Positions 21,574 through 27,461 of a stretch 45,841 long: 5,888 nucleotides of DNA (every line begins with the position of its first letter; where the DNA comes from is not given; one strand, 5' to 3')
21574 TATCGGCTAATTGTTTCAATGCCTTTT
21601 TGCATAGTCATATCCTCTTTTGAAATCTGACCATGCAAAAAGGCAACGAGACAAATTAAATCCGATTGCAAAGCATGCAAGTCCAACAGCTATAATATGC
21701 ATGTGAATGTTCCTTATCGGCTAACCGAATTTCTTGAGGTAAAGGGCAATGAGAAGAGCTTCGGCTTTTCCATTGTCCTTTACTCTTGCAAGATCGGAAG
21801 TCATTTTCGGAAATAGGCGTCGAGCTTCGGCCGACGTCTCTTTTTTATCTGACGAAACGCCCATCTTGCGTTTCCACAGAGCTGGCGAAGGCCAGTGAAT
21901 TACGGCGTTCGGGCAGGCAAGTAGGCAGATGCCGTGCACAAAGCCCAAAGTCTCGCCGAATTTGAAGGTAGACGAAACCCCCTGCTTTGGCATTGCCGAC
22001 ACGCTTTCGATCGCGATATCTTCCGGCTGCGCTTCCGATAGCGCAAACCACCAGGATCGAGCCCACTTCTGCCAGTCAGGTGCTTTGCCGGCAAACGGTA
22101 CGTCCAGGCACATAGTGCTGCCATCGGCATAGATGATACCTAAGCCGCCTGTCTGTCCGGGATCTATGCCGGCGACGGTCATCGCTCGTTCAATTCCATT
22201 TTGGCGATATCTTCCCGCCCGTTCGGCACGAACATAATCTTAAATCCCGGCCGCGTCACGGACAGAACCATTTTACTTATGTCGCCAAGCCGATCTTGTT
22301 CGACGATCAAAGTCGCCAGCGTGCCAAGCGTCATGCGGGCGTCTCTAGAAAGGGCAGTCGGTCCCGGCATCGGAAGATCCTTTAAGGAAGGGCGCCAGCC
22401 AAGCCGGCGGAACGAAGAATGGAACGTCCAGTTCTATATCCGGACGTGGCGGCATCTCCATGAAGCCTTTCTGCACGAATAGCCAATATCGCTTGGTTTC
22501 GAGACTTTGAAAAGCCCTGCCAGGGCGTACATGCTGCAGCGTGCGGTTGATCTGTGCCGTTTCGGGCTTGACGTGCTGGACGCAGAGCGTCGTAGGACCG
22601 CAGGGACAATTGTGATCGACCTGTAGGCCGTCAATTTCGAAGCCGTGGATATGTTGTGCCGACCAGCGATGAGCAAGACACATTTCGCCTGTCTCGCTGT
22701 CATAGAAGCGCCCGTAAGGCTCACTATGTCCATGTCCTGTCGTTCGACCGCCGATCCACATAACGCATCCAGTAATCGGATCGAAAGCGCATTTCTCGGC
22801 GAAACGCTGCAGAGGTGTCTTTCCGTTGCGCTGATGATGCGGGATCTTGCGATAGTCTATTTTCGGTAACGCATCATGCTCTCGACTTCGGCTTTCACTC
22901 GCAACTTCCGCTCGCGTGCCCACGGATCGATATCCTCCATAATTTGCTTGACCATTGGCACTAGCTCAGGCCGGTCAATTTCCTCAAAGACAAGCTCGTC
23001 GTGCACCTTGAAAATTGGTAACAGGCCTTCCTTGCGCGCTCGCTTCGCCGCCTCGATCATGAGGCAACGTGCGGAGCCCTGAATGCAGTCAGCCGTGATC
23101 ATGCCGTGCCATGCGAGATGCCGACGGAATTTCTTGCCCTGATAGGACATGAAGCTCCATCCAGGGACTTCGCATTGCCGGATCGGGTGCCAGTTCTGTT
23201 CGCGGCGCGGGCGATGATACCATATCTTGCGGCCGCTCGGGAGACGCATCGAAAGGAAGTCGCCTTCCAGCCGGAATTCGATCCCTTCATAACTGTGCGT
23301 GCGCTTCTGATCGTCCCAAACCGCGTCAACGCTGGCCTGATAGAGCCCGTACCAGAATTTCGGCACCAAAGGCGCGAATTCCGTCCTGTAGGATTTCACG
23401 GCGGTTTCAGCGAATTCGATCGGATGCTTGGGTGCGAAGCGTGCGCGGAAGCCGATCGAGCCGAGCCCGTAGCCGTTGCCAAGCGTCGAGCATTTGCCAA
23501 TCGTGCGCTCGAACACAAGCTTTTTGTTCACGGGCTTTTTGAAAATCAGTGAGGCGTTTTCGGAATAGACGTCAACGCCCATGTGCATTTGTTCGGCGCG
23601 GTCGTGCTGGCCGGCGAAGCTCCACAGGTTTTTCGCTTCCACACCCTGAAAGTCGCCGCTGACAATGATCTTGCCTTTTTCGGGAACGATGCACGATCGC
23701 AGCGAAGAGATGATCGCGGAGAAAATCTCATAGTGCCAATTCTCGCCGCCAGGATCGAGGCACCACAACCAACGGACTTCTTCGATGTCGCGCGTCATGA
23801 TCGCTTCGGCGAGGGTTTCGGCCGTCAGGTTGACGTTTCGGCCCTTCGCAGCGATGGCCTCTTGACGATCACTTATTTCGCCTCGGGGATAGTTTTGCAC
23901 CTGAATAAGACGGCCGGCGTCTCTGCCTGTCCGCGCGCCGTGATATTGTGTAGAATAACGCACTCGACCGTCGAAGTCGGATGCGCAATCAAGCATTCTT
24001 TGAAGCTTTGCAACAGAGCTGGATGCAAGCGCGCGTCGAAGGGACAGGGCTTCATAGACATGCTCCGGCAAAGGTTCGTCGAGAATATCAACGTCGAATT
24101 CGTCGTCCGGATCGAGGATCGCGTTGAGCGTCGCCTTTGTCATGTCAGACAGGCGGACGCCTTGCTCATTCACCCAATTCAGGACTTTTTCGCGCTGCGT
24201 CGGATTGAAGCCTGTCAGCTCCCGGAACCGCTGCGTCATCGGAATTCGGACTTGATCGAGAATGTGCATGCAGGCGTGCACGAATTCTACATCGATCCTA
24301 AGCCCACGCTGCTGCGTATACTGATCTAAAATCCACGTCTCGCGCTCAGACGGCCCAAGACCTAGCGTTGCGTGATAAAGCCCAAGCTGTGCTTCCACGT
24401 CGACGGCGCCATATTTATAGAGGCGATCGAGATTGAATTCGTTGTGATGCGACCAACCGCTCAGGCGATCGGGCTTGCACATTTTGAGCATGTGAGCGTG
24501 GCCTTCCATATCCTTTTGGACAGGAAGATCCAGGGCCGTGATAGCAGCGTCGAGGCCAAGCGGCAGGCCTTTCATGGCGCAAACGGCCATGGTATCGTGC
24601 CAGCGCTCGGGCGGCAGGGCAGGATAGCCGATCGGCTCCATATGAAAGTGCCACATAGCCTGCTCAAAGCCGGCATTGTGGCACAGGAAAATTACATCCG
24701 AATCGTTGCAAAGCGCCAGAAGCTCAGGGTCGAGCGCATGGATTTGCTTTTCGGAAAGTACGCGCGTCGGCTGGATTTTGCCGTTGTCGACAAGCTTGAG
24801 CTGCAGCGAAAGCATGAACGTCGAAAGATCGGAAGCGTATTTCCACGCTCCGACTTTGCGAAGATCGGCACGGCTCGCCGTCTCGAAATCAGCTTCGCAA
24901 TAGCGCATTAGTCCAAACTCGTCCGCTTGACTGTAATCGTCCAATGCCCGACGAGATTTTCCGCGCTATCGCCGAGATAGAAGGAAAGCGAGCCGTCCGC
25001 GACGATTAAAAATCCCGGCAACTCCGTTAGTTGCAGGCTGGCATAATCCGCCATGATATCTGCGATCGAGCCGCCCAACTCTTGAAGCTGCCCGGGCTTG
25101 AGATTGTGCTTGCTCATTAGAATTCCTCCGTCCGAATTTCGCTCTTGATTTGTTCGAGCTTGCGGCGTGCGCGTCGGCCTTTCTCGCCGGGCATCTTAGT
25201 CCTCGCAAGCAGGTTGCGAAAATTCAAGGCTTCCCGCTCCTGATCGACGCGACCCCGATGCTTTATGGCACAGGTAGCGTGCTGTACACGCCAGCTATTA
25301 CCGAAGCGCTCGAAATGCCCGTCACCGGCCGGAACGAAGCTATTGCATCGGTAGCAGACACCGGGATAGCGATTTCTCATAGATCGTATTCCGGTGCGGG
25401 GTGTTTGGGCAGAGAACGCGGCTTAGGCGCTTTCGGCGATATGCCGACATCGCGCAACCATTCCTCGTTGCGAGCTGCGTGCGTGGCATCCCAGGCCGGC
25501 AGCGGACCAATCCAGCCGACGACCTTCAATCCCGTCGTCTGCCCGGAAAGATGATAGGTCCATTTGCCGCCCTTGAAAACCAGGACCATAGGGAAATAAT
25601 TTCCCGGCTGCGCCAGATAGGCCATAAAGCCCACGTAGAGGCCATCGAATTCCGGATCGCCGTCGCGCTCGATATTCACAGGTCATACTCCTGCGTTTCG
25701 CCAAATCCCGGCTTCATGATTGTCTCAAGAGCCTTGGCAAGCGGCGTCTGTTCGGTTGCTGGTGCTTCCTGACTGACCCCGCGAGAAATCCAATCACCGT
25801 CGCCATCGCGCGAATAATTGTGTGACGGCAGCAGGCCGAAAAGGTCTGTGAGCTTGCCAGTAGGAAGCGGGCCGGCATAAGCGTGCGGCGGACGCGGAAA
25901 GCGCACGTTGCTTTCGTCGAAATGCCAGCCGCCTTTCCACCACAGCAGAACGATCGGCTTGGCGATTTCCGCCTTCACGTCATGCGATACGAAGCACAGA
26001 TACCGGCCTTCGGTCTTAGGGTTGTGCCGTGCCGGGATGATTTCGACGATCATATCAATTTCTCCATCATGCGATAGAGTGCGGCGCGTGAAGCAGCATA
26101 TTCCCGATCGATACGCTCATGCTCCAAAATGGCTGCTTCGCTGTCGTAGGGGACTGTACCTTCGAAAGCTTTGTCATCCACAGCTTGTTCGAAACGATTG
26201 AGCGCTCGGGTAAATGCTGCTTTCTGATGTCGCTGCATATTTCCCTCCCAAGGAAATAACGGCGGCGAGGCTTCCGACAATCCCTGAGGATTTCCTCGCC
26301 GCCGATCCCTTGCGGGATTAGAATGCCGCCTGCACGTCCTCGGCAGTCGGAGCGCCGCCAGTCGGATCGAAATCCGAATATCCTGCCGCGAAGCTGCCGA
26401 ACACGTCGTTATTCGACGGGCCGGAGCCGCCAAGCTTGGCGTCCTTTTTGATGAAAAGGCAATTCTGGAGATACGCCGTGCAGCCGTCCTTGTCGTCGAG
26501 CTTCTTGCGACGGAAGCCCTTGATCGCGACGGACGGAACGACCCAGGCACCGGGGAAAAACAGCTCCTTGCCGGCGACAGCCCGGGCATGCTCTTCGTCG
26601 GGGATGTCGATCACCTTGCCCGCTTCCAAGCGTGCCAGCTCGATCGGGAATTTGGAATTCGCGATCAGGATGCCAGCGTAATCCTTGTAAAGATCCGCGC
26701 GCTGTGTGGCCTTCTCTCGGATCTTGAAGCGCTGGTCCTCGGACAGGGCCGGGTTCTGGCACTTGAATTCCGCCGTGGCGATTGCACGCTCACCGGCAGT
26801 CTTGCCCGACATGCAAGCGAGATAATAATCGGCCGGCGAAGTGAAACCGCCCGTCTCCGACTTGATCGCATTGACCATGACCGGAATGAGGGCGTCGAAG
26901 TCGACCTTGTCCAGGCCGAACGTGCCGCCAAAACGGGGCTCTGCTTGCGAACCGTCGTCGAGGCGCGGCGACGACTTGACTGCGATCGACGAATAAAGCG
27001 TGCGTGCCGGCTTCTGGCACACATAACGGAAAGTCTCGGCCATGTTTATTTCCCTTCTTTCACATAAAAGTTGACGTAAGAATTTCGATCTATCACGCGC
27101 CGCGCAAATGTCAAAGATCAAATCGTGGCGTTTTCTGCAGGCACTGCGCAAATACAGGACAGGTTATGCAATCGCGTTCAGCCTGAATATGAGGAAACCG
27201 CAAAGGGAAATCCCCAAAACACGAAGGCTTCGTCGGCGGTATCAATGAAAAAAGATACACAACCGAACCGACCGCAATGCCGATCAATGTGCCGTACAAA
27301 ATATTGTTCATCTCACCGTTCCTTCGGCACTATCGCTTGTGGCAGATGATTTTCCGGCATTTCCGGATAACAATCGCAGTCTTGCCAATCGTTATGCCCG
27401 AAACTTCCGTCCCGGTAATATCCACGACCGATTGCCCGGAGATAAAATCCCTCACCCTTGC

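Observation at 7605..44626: Ten phage proteins share the same C-terminal tail, [E/x]-[F/Y]-D-L-COOH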

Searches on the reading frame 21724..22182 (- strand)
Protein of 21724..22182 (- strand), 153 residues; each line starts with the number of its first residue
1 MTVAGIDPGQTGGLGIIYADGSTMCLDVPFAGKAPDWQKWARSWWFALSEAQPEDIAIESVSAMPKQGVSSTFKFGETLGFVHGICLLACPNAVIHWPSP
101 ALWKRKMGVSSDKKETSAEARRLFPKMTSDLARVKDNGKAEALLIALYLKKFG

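Call 30: search_protein_families(library=pfam, proteins=[window:21724-22182:-], max_evalue=0.05)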
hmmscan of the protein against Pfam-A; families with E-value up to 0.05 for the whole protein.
window:21724-22182:- (153 aa): 0 families

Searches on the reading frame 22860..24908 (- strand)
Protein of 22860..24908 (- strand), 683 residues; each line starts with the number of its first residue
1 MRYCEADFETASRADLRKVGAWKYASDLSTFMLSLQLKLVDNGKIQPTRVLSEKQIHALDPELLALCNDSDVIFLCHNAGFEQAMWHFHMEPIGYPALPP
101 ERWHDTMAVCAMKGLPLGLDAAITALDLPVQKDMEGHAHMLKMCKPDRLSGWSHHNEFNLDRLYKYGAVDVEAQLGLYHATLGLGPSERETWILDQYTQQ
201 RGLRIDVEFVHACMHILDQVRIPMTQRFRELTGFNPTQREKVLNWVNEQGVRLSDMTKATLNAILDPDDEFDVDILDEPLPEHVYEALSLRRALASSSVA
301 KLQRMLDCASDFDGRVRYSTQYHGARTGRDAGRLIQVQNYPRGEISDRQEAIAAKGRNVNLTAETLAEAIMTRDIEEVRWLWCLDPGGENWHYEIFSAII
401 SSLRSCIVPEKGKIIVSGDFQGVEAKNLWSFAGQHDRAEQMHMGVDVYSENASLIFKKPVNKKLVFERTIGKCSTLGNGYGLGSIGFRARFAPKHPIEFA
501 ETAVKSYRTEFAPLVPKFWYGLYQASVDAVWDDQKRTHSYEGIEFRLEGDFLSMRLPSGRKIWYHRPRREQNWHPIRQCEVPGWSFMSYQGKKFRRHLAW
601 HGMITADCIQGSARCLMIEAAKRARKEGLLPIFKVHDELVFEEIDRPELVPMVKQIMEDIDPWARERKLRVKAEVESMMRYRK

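Call 11: search_protein_families(library=pfam, proteins=[window:22860-24908:-], max_evalue=0.01)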
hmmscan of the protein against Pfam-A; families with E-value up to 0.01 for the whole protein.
window:22860-24908:- (683 aa): 1 family
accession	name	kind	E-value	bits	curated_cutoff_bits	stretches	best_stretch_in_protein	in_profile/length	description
PF00476.26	DNA_pol_A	-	3.1e-14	53.2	34.3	2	401-512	139-249/381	DNA polymerase family A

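Call 23: search_dna_similar(query=window:22860-24908:-, collection=phages, mode=protein, max_rows=20)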
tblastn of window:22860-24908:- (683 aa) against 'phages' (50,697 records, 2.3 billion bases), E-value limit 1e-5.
Records with a match: 1505; places in all: 1509; records where one place covers at least 80% of the query: 891.
Best place of each record, by identity: <60% 1505.
By first word of the organism name: Salmonella 304; Escherichia 255; Streptococcus 130; Bacteroides 105; Staphylococcus 84; Xanthomonas 60; Vibrio 47; Pseudomonas 30; Klebsiella 26; Paenibacillus 24; and 93 more.
By host as written in the record: Escherichia coli 137; - 117; Salmonella enterica 71; Salmonella enterica subsp. enterica serovar Typhimurium 58; Salmonella sp. 34; Vibrio lentus 34; Staphylococcus aureus 32; Xanthomonas oryzae pv. oryzae 16; and 534 more.
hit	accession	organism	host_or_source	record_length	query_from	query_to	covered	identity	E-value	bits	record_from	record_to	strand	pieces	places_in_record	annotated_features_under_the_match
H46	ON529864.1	Brevundimonas phage vB_BgoS-Fanboy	Brevundimonas goettingensis LVF2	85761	7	683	99%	32.6%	8e-68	248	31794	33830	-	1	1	DNA polymerase | P-loop containing nucleoside triphosphate hydrolase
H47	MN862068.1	Brevundimonas phage vB_BsubS-Delta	Brevundimonas subvibrioides ATCC 15264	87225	7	683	99%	32.5%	1e-67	248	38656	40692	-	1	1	DNA polymerase I | DNA helicase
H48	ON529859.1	Brevundimonas phage vB_BgoS-BabaJaga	Brevundimonas goettingensis LVF2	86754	7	683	99%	32.5%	2e-67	246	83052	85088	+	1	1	DNA polymerase | hypothetical protein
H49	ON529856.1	Brevundimonas phage vB_BpoS-Leszy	Brevundimonas pondensis LVF1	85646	7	683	99%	32.4%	2e-67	247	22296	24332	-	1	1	DNA polymerase | P-loop containing nucleoside triphosphate hydrolase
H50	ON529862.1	Brevundimonas phage vB_BpoS-Poludnitsa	Brevundimonas pondensis LVF1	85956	7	683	99%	32.2%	4e-66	243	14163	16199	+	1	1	DNA polymerase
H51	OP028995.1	Microcystis phage Mae-Yong1326-1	Microcystis aeruginosa FACHB-1326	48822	7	683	99%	30.1%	2e-50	196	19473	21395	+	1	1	DNA polymerase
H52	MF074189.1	Sinorhizobium phage phiM5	Sinorhizobium meliloti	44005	7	683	99%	30.0%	9e-59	221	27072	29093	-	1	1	DNA polymerase A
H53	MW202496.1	Caudoviricetes sp.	Manatee Spring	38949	7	683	99%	29.6%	3e-65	240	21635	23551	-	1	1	DNA polymerase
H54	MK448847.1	Streptococcus phage Javan124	Streptococcus dysgalactiae ERR084975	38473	1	670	98%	29.4%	1e-49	194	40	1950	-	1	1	DNA polymerase I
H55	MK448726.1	Streptococcus phage Javan29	Streptococcus agalactiae ERR054983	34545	7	670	97%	29.6%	1e-50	196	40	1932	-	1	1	DNA polymerase I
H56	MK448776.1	Streptococcus phage Javan49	Streptococcus agalactiae GB00901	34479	7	670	97%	29.6%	2e-50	196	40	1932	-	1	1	DNA polymerase I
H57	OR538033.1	Ralstonia phage C22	Ralstonia sp. RS3/1-1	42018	1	683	100%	28.7%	7e-54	206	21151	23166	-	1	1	hypothetical protein (x2)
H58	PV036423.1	phage NatCom_17901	human feces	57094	1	683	100%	28.6%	3e-41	168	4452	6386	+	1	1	hypothetical protein (x2)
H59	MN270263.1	Streptococcus phage phi-SsuFJSM5_rum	Streptococcus suis FJSM5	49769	7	661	96%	29.7%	2e-50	196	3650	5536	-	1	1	DNA polymerase I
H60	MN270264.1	Streptococcus phage phi-SsuFJSM7_rum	Streptococcus suis FJSM7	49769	7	661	96%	29.7%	2e-50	196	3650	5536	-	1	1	DNA polymerase I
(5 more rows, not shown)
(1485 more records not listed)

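Call 72: search_solved_structures(query=window:22860-24908:-, max_evalue=0.001, show_alignments=0)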
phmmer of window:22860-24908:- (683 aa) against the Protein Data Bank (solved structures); distinct sequences matched with E-value up to 0.001: 15.
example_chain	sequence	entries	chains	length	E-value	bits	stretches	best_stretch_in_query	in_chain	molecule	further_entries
4xiu_A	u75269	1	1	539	0.00013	23.4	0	401-511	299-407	DNA polymerase I, thermostable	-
5w6k_A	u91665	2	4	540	0.00013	23.4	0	401-511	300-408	DNA polymerase I, thermostable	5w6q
2ktq_A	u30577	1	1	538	0.00013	23.4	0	401-511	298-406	PROTEIN (LARGE FRAGMENT OF DNA POLYMERASE I)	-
4ktq_A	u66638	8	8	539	0.00013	23.4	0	401-511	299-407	PROTEIN (LARGE FRAGMENT OF DNA POLYMERASE I) | DNA polymerase I, thermostable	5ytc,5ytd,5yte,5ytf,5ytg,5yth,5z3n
1jxe_A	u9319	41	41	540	0.00013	23.4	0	401-511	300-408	TAQ DNA POLYMERASE I | PROTEIN (LARGE FRAGMENT OF DNA POLYMERASE I) | DNA polymerase I, thermostable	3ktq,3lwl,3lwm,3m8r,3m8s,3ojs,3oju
6fbc_A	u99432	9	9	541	0.00013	23.3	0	401-511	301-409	DNA polymerase I, thermostable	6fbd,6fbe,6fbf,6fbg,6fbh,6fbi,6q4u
1qtm_A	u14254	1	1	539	0.00013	23.3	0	401-511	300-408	DNA POLYMERASE I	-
1qss_A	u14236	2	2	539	0.00013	23.3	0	401-511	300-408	DNA POLYMERASE I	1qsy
1ktq_A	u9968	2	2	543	0.00013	23.3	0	401-511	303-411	DNA POLYMERASE I | PROTEIN (DNA POLYMERASE I)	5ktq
4n56_A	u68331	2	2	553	0.00014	23.3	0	401-511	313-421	DNA polymerase I, thermostable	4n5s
5o7t_A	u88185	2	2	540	0.00015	23.1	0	401-511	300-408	DNA polymerase I, thermostable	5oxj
1taq_A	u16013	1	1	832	0.00017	23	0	381-511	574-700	TAQ DNA POLYMERASE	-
1bgx_T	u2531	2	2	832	0.00042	21.7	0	401-511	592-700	TAQ DNA POLYMERASE | PROTEIN (TAQ POLYMERASE)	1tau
4bwj_A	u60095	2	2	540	0.00055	21.3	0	401-511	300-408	DNA POLYMERASE I, THERMOSTABLE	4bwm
3po4_A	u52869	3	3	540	0.00075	20.8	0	401-511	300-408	DNA polymerase I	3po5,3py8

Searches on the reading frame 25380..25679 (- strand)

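Call 7: search_protein_families(library=pfam, proteins=[window:25380-25679:-], max_evalue=0.01)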
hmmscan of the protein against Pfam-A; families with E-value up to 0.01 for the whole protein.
window:25380-25679:- (100 aa): 0 families

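Call 8: search_protein_families(library=phrogs, proteins=[window:25380-25679:-], max_evalue=0.01)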
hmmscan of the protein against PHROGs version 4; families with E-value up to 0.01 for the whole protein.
window:25380-25679:- (100 aa): 1 family
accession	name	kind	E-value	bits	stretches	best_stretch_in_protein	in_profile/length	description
phrog_20256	-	unknown function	2e-05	25.7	1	4-79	70-152/153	-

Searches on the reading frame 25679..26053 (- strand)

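Call 7: search_protein_families(library=pfam, proteins=[window:25679-26053:-], max_evalue=0.01)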
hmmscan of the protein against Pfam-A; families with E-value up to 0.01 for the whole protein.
window:25679-26053:- (125 aa): 0 families

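Call 8: search_protein_families(library=phrogs, proteins=[window:25679-26053:-], max_evalue=0.01)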
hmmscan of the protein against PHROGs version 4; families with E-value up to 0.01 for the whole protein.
window:25679-26053:- (125 aa): 1 family
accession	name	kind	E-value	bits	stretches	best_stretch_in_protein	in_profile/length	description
phrog_24867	-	DNA, RNA and nucleotide metabolism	0.0094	16.8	0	10-80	7-78/187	ribonucleotide reductase NrdA-like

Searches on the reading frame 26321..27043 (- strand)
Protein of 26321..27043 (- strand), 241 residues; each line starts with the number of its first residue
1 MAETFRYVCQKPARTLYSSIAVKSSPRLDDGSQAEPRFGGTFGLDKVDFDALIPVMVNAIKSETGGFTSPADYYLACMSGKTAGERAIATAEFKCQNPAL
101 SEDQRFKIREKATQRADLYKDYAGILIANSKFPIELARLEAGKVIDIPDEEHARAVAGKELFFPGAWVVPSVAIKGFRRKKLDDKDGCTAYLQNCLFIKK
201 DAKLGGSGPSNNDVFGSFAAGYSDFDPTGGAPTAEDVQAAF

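Call 11: search_protein_families(library=pfam, proteins=[window:26321-27043:-], max_evalue=0.01)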
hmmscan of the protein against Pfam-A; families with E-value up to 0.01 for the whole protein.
window:26321-27043:- (241 aa): 0 families

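Call 32: search_solved_structures(query=window:26321-27043:-, max_evalue=1)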
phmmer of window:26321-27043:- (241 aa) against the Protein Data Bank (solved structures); distinct sequences matched with E-value up to 1: 0.

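Call 34: search_protein_families(library=phrogs, proteins=[window:26321-27043:-], max_evalue=0.01)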
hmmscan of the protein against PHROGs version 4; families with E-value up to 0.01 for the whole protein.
window:26321-27043:- (241 aa): 1 family
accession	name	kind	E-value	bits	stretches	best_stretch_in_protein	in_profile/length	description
phrog_112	-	DNA, RNA and nucleotide metabolism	2.8e-05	24.9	1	33-228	43-204/265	Gp2.5-like ssDNA binding protein and ssDNA annealing protein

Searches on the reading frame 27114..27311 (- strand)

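Call 7: search_protein_families(library=pfam, proteins=[window:27114-27311:-], max_evalue=0.01)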
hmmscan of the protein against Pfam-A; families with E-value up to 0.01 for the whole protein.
window:27114-27311:- (66 aa): 1 family
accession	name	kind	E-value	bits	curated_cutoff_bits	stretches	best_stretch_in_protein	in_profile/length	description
PF14457.11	Prok-E2_A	-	0.0071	16.3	25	1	19-46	63-90/163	Prokaryotic E2 family A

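Call 8: search_protein_families(library=phrogs, proteins=[window:27114-27311:-], max_evalue=0.01)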
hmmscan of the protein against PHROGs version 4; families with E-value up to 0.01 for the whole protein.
window:27114-27311:- (66 aa): 1 family
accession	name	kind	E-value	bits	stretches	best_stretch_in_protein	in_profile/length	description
phrog_1333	-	unknown function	0.0082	17.3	1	42-60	45-63/166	-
